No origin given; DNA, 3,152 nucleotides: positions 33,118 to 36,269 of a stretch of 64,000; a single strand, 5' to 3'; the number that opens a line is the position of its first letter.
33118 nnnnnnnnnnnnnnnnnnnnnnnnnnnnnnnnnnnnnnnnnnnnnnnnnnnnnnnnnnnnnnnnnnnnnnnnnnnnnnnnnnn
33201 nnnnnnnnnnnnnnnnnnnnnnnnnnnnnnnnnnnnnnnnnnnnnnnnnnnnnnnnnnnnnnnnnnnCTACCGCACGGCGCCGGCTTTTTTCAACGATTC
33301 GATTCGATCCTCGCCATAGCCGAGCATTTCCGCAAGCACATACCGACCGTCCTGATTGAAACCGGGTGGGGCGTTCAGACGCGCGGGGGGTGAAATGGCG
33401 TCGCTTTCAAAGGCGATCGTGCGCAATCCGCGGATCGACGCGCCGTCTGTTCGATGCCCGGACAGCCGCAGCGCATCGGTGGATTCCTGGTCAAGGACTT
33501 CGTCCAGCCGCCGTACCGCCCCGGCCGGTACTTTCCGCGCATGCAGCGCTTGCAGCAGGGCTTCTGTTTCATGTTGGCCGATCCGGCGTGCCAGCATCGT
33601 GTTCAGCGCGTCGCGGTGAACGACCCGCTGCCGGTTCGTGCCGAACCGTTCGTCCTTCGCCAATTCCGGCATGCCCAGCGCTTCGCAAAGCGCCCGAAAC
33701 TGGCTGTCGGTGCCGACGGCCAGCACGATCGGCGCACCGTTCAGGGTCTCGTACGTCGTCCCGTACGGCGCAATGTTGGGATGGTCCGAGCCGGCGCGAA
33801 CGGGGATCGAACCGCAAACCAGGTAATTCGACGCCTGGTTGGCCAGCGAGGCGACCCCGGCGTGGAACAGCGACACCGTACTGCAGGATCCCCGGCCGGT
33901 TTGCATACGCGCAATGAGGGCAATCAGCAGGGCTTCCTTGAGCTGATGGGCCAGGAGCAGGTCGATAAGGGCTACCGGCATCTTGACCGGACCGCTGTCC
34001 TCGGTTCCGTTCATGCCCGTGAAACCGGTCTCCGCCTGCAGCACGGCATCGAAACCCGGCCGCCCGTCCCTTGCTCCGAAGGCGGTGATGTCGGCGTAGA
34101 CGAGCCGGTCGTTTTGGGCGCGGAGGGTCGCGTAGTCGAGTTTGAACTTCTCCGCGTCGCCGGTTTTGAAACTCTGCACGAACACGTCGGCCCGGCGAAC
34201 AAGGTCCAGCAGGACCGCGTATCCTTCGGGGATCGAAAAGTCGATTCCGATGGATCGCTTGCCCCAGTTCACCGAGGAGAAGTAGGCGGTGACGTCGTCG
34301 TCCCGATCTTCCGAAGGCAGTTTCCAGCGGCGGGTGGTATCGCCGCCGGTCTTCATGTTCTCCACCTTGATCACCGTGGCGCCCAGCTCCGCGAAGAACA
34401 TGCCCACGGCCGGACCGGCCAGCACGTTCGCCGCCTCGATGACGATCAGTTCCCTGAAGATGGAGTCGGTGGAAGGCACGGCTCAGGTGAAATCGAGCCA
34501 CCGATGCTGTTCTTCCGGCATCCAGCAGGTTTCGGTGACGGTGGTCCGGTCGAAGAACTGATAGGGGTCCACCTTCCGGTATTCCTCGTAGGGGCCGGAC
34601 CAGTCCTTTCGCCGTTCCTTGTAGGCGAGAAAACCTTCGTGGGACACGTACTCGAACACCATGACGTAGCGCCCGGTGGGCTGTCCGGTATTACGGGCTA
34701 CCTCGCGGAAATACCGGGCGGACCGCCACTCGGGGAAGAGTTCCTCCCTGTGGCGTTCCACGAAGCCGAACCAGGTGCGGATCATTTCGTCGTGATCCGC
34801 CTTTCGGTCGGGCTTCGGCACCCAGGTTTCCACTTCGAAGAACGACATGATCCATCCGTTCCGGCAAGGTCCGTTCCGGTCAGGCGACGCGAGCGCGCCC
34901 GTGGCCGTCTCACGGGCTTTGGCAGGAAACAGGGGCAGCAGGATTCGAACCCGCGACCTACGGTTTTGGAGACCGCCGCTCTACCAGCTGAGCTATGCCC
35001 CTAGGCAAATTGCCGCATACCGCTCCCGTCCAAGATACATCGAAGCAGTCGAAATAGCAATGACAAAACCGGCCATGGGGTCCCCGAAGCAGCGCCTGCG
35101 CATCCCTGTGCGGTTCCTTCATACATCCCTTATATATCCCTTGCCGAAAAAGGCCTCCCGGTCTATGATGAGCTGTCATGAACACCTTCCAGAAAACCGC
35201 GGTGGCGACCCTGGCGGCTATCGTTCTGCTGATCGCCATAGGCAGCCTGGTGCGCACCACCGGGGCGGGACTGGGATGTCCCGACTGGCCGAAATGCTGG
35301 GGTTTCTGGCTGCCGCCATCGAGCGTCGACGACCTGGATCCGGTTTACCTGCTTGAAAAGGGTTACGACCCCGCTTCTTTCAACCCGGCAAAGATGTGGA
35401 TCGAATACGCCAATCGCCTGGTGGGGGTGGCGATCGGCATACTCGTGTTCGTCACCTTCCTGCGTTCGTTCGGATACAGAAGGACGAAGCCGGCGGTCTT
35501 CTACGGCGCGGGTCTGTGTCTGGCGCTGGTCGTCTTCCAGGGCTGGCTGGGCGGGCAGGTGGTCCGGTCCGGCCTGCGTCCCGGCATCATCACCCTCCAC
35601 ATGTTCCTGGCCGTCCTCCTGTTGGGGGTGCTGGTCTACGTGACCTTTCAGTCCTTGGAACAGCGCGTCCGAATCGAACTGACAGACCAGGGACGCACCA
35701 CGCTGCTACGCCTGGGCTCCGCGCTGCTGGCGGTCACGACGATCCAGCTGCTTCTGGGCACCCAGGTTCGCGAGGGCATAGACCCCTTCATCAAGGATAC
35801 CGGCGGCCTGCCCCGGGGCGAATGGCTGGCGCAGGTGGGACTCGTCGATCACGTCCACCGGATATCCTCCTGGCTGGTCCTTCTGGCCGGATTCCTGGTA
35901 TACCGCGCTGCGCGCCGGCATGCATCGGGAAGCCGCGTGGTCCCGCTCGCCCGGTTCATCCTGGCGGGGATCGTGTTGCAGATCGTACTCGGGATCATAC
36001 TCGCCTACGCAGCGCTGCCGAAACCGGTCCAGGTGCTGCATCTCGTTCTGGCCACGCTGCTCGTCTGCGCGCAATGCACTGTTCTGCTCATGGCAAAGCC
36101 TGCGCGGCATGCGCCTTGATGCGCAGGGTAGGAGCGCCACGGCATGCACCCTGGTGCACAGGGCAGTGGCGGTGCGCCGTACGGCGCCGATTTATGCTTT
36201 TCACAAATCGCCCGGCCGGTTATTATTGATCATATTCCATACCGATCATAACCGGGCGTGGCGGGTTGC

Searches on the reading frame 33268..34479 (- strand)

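Call 43: search_protein_families(library=pfam, proteins=[window:33268-34479:-], max_evalue=0.00001)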
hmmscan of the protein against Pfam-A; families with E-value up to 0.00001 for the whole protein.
window:33268-34479:- (403 aa): 1 family
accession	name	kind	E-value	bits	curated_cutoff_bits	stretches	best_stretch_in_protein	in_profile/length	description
PF02515.22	CoA_transf_3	-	7.7e-89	298.8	23.3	1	11-376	4-364/366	CoA-transferase family III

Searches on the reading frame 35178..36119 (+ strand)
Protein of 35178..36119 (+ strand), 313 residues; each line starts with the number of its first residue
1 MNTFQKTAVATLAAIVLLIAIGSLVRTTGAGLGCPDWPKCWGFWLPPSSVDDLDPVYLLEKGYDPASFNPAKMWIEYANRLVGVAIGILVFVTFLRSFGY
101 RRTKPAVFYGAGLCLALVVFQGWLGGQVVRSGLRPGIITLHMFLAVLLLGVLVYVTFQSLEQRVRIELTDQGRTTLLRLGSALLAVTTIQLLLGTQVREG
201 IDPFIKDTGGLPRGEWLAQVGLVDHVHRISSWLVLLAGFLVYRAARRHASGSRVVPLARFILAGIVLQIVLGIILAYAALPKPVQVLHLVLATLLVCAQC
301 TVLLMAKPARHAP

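Call 43: search_protein_families(library=pfam, proteins=[window:35178-36119:+], max_evalue=0.00001)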
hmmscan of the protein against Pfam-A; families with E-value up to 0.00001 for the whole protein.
window:35178-36119:+ (313 aa): 1 family
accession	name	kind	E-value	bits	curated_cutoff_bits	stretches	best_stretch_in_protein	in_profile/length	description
PF02628.20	COX15-CtaA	-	1.1e-48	166.4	29.9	1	8-298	4-320/322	Cytochrome oxidase assembly protein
